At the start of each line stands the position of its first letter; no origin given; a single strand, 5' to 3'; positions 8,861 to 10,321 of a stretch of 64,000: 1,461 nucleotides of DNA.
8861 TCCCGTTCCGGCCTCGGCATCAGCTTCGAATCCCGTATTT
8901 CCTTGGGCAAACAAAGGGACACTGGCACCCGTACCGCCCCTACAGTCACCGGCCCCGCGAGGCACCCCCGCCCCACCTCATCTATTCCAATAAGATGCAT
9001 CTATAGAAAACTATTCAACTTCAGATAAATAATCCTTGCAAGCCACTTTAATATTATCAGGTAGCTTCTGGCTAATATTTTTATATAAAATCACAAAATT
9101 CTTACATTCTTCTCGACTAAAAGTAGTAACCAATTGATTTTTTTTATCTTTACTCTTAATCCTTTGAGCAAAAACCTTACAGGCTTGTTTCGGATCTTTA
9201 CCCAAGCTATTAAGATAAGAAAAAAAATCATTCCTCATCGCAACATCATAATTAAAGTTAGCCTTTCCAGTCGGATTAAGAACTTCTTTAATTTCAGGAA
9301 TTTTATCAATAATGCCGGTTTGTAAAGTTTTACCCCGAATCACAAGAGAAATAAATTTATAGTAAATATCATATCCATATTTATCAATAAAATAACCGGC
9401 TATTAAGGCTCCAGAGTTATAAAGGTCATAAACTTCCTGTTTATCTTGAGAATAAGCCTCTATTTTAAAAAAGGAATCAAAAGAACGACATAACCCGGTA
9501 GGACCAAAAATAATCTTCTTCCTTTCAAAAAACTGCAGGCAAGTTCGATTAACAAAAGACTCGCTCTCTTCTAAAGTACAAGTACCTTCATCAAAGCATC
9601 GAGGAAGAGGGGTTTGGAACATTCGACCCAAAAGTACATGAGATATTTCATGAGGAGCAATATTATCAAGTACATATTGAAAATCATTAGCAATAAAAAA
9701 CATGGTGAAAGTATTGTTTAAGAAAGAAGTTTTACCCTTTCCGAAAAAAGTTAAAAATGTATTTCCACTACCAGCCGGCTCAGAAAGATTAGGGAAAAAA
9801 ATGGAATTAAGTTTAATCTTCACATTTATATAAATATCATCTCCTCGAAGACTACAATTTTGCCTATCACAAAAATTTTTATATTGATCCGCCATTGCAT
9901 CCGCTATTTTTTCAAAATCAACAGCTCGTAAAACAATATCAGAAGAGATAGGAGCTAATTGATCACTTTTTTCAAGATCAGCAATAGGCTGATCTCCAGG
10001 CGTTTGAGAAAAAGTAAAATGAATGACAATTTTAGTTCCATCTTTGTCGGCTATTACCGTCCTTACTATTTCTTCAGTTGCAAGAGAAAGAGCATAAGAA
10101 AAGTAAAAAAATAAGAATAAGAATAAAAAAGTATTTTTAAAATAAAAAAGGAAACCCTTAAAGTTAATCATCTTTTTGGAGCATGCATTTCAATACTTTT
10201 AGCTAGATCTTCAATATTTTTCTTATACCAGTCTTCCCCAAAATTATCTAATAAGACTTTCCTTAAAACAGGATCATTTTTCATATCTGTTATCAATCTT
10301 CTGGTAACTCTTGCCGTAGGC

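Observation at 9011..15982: A/T-rich accessory cluster of seven tightly packed genes for predicted secreted proteins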

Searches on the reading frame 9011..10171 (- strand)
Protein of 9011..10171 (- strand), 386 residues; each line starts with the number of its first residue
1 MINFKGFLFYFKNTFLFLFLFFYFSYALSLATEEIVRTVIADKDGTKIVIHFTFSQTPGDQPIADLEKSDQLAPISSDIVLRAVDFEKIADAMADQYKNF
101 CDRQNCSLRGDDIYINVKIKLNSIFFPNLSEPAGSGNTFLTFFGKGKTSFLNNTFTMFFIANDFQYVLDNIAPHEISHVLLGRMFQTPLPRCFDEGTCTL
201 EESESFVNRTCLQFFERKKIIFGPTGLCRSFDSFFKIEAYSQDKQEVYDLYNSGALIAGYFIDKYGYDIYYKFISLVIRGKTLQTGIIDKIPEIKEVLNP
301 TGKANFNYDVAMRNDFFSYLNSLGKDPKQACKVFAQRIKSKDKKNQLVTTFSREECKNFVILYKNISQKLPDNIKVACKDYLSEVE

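Call 3: search_protein_families(library=pfam, proteins=[window:9011-10171:-], max_evalue=1)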
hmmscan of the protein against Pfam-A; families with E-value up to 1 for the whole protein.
window:9011-10171:- (386 aa): 2 families
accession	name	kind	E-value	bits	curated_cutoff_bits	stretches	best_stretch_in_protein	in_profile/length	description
PF15963.11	Myb_DNA-bind_7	-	0.027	14.7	31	1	310-378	13-76/88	Myb DNA-binding like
PF00790.25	VHS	-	0.083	13.2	29.8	1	300-349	14-63/141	VHS domain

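Call 4: search_protein_families(library=ncbifam, proteins=[window:9011-10171:-], max_evalue=1)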
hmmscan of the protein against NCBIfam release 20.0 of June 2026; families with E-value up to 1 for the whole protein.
window:9011-10171:- (386 aa): 0 families

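Call 7: find_encoding_contigs(protein=window:9011-10171:-, flank=10000, max_places=6)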
Protein window:9011-10171:- (386 aa): 11 contigs read that carry it; 6 places shown.
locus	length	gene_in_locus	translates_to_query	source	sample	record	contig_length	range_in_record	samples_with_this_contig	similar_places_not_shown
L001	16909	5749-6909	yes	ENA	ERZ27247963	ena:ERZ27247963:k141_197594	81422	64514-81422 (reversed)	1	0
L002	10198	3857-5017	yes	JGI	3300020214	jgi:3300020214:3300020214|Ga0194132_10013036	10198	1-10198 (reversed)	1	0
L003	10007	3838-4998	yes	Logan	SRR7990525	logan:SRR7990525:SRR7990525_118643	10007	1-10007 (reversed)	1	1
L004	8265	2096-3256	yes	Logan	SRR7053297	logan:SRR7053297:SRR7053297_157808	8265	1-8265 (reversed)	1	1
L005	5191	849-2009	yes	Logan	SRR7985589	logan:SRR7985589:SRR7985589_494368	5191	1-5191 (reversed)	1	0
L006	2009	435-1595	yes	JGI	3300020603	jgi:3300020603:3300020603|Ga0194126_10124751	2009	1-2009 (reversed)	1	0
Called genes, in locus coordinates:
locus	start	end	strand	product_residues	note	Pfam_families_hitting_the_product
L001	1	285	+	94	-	?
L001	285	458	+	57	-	-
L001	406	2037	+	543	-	-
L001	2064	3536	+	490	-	-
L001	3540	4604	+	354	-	-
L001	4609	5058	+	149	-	-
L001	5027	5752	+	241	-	-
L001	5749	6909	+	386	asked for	-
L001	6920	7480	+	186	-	PF01351:RNase_HII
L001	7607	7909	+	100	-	PF01783:Ribosomal_L32p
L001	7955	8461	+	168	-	PF01029:NusB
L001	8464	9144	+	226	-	PF14622:Ribonucleas_3_3, PF00636:Ribonuclease_3, PF00035:dsrm, PF22892:DSRM_MRPL44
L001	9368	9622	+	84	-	-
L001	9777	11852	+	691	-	PF02463:SMC_N, PF13175:AAA_15, PF13476:AAA_23 (faint), PF13555:AAA_29 (weak), PF13304:AAA_21 (weak)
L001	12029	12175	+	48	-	-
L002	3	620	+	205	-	?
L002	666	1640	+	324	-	-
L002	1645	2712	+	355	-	-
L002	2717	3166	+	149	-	-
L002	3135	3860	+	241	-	-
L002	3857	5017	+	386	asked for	-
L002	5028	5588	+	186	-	PF01351:RNase_HII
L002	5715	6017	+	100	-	PF01783:Ribosomal_L32p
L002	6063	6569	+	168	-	PF01029:NusB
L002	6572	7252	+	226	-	PF14622:Ribonucleas_3_3, PF00636:Ribonuclease_3, PF00035:dsrm, PF22892:DSRM_MRPL44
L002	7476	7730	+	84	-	-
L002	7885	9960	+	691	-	PF02463:SMC_N, PF13175:AAA_15, PF13476:AAA_23 (faint), PF13555:AAA_29 (weak), PF13304:AAA_21 (weak)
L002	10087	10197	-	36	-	?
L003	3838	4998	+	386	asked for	-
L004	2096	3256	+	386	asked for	-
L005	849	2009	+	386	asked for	-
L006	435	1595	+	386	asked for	-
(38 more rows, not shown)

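Call 8: find_homologous_proteins(query=window:9011-10171:-, max_evalue=0.001)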
Query window:9011-10171:- (386 aa): 1 proteins with E <= 0.001 among 1838 candidates.
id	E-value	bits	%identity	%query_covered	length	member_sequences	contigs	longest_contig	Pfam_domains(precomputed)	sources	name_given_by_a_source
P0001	1.8e-257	871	100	100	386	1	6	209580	-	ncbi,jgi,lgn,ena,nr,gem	ncbi:MAG: hypothetical protein FJY91_01815 [Candidatus Harrisonbacteria bacterium]|nr:hypothetical p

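Call 28: search_protein_families(library=phrogs, proteins=[window:9011-10171:-, L002:666-1640:+], max_evalue=0.1)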
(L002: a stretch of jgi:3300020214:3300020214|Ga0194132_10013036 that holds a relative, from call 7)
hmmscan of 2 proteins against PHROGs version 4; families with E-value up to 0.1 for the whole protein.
window:9011-10171:- (386 aa): 0 families

L002:666-1640:+ (324 aa): 2 families
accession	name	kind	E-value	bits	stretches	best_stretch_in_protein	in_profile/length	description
phrog_22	-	DNA, RNA and nucleotide metabolism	0.066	14.3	0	229-262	67-99/162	thioredoxin domain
phrog_4052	-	moron, auxiliary metabolic gene and host takeover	0.088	13.7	0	7-49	5-46/75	PAGK virulence factor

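Call 29: search_protein_families(library=padloc, proteins=[window:9011-10171:-, L002:666-1640:+], max_evalue=0.1)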
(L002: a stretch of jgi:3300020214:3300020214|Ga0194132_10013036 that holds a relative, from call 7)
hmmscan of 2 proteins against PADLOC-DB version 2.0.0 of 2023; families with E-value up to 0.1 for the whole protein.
window:9011-10171:- (386 aa): 0 families

L002:666-1640:+ (324 aa): 0 families

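Call 32: search_protein_families(library=pfam, proteins=[L002:666-1640:+, L002:3-620:+], max_evalue=0.1)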
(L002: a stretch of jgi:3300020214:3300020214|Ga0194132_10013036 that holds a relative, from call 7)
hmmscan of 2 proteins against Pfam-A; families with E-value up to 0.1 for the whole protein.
L002:666-1640:+ (324 aa): 2 families
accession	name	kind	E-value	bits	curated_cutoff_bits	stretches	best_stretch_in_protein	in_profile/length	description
PF00085.26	Thioredoxin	-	0.0001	22.7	23.5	1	228-273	15-60/103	Thioredoxin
PF01637.24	ATPase_2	-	0.087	13.1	33.2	0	37-92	91-142/225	ATPase domain predominantly from Archaea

L002:3-620:+ (205 aa): 1 family
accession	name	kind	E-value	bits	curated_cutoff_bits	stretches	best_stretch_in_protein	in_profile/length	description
PF01086.22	Clathrin_lg_ch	-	0.0036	17.7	22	1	53-118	109-174/222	Clathrin light chain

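Call 40: predict_structure(protein=window:9011-10171:-)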
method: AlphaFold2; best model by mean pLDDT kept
length: 386 residues; sequences in the alignment: 1
mean_pLDDT: 42.7   pTM: 0.28
mean pLDDT of the five models: 42.7, 40.3, 39.3, 36.7, 30.4
residues with pLDDT >= 90: 8; 70-90: 29; 50-70: 44; < 50: 305
segments of 3 or more residues with pLDDT < 50: 29-91, 107-348
pLDDT, mean of each block of 10 residues (from residue 1): 83 91 67 43 37 40 34 27 42 53 49 43 36 39 38 34 35 31 33 39 39 34 30 33 36 33 32 31 34 33 30 34 38 36 39 69 61 70 76
secondary structure, 60 per line:
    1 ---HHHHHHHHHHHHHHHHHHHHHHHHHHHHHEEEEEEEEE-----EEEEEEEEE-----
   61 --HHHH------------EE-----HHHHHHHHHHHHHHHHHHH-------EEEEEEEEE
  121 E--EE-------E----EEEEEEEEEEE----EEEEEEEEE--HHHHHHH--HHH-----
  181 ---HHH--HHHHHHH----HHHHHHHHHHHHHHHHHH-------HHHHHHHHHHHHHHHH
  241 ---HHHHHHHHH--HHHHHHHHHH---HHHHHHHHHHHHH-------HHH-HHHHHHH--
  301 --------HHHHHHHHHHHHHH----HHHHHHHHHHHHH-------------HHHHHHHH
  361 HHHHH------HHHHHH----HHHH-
elements in order: H4-32 E33-41 E47-55 H63-66 H86-104 E112-121 E138-148 E153-161 H164-170 H189-195 H200-217 H225-240 H244-252 H255-264 H268-280 H292-298 H309-322 H327-339 H353-365 H372-377 H382-385

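Call 41: search_protein_representatives(protein=window:9011-10171:-)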
Query: 386 residues. Proteins with E-value up to 0.001 (for the whole library): 255; up to 1e-10: 2; up to 1e-30: 1. The best 150 are listed.
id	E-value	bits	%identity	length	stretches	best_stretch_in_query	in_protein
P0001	5.8e-258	871.2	100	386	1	1-386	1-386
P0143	6.5e-12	61.5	33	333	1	80-264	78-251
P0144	5.6e-10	55.2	30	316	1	135-278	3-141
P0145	3.3e-09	52.6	37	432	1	159-275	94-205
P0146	4.0e-09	52.3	35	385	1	160-275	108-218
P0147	6.7e-09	51.6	35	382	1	162-275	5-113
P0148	7.5e-09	51.5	33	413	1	159-279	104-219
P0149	1.9e-08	50.2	37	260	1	160-275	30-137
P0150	2.1e-08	50.0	34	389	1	158-275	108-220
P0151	2.6e-08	49.7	35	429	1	155-275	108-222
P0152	3.0e-08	49.5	35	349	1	135-276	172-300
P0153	3.5e-08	49.3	33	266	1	134-275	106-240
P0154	3.9e-08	49.1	30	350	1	160-274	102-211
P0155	4.1e-08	49.0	36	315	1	165-275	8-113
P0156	5.6e-08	48.6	34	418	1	106-281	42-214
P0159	1.2e-07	47.5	34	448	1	159-279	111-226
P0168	3.3e-07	46.0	34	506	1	162-281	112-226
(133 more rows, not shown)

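Call 42: search_protein_families(library=pfam, proteins=[P0143, P0144, P0145, P0146, P0148, P0150, P0151, P0156, P0159, P0168], max_evalue=0.01)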
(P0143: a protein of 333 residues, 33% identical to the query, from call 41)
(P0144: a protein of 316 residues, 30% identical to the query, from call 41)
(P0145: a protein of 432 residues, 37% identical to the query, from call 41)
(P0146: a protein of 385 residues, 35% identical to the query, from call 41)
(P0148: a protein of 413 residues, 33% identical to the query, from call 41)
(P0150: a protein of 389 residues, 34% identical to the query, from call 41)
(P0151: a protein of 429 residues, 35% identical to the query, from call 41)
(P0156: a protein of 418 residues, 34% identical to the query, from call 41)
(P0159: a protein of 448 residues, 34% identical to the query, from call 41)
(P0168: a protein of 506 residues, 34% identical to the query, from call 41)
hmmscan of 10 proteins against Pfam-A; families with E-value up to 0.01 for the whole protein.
P0143 (333 aa): 0 families

P0144 (316 aa): 1 family
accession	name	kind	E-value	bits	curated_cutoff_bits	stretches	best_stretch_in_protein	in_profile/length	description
PF13485.12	Peptidase_MA_2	-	1.3e-07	32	32.4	1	42-170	72-200/201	Peptidase MA superfamily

P0145 (432 aa): 1 family
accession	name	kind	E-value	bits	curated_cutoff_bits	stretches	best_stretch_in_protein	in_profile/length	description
PF13485.12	Peptidase_MA_2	-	2.2e-08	34.6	32.4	1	109-237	72-200/201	Peptidase MA superfamily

P0146 (385 aa): 1 family
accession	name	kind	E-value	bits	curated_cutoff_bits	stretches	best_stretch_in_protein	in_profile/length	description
PF13485.12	Peptidase_MA_2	-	8.6e-05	22.9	32.4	1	122-250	72-200/201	Peptidase MA superfamily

P0148 (413 aa): 1 family
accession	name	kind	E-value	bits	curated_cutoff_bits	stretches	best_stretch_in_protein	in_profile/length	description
PF13485.12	Peptidase_MA_2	-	2.1e-11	44.5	32.4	1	119-249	72-201/201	Peptidase MA superfamily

P0150 (389 aa): 1 family
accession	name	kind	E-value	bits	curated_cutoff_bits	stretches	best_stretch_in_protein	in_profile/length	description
PF13485.12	Peptidase_MA_2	-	2.2e-08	34.6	32.4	1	124-252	72-200/201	Peptidase MA superfamily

P0151 (429 aa): 1 family
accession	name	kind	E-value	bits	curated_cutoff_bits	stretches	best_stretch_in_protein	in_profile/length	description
PF13485.12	Peptidase_MA_2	-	0.00013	22.3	32.4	1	126-254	72-200/201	Peptidase MA superfamily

P0156 (418 aa): 1 family
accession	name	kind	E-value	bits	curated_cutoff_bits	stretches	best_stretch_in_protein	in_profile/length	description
PF13485.12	Peptidase_MA_2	-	0.00075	19.8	32.4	1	115-239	72-198/201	Peptidase MA superfamily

P0159 (448 aa): 1 family
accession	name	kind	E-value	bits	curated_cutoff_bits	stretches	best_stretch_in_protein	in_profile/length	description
PF13485.12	Peptidase_MA_2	-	5.8e-07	29.9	32.4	1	126-260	72-200/201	Peptidase MA superfamily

P0168 (506 aa): 1 family
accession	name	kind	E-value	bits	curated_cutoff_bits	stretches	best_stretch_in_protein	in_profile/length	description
PF13485.12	Peptidase_MA_2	-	1.2e-06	28.9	32.4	1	124-252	72-200/201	Peptidase MA superfamily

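Call 45: search_solved_structures(query=A1, max_evalue=1, show_alignments=1)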
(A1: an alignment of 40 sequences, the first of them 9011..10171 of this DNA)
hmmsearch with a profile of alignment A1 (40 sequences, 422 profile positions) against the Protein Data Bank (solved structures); distinct sequences matched with E-value up to 1: 5.
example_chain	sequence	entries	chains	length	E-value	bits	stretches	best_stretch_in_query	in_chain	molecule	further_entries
6nyr_A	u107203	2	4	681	3.2e-05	26.7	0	109-133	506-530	Crov588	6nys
6eri_BB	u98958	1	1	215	0.17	14.4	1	19-71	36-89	30S ribosomal protein S2, chloroplastic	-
4v61_AB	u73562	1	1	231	0.19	14.2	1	19-71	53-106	Ribosomal Protein S2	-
5mmj_b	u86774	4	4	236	0.2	14.2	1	19-71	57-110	30S ribosomal protein S2, chloroplastic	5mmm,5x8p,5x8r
4gaa_A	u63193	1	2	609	0.35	13.3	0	190-262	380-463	MGC78867 protein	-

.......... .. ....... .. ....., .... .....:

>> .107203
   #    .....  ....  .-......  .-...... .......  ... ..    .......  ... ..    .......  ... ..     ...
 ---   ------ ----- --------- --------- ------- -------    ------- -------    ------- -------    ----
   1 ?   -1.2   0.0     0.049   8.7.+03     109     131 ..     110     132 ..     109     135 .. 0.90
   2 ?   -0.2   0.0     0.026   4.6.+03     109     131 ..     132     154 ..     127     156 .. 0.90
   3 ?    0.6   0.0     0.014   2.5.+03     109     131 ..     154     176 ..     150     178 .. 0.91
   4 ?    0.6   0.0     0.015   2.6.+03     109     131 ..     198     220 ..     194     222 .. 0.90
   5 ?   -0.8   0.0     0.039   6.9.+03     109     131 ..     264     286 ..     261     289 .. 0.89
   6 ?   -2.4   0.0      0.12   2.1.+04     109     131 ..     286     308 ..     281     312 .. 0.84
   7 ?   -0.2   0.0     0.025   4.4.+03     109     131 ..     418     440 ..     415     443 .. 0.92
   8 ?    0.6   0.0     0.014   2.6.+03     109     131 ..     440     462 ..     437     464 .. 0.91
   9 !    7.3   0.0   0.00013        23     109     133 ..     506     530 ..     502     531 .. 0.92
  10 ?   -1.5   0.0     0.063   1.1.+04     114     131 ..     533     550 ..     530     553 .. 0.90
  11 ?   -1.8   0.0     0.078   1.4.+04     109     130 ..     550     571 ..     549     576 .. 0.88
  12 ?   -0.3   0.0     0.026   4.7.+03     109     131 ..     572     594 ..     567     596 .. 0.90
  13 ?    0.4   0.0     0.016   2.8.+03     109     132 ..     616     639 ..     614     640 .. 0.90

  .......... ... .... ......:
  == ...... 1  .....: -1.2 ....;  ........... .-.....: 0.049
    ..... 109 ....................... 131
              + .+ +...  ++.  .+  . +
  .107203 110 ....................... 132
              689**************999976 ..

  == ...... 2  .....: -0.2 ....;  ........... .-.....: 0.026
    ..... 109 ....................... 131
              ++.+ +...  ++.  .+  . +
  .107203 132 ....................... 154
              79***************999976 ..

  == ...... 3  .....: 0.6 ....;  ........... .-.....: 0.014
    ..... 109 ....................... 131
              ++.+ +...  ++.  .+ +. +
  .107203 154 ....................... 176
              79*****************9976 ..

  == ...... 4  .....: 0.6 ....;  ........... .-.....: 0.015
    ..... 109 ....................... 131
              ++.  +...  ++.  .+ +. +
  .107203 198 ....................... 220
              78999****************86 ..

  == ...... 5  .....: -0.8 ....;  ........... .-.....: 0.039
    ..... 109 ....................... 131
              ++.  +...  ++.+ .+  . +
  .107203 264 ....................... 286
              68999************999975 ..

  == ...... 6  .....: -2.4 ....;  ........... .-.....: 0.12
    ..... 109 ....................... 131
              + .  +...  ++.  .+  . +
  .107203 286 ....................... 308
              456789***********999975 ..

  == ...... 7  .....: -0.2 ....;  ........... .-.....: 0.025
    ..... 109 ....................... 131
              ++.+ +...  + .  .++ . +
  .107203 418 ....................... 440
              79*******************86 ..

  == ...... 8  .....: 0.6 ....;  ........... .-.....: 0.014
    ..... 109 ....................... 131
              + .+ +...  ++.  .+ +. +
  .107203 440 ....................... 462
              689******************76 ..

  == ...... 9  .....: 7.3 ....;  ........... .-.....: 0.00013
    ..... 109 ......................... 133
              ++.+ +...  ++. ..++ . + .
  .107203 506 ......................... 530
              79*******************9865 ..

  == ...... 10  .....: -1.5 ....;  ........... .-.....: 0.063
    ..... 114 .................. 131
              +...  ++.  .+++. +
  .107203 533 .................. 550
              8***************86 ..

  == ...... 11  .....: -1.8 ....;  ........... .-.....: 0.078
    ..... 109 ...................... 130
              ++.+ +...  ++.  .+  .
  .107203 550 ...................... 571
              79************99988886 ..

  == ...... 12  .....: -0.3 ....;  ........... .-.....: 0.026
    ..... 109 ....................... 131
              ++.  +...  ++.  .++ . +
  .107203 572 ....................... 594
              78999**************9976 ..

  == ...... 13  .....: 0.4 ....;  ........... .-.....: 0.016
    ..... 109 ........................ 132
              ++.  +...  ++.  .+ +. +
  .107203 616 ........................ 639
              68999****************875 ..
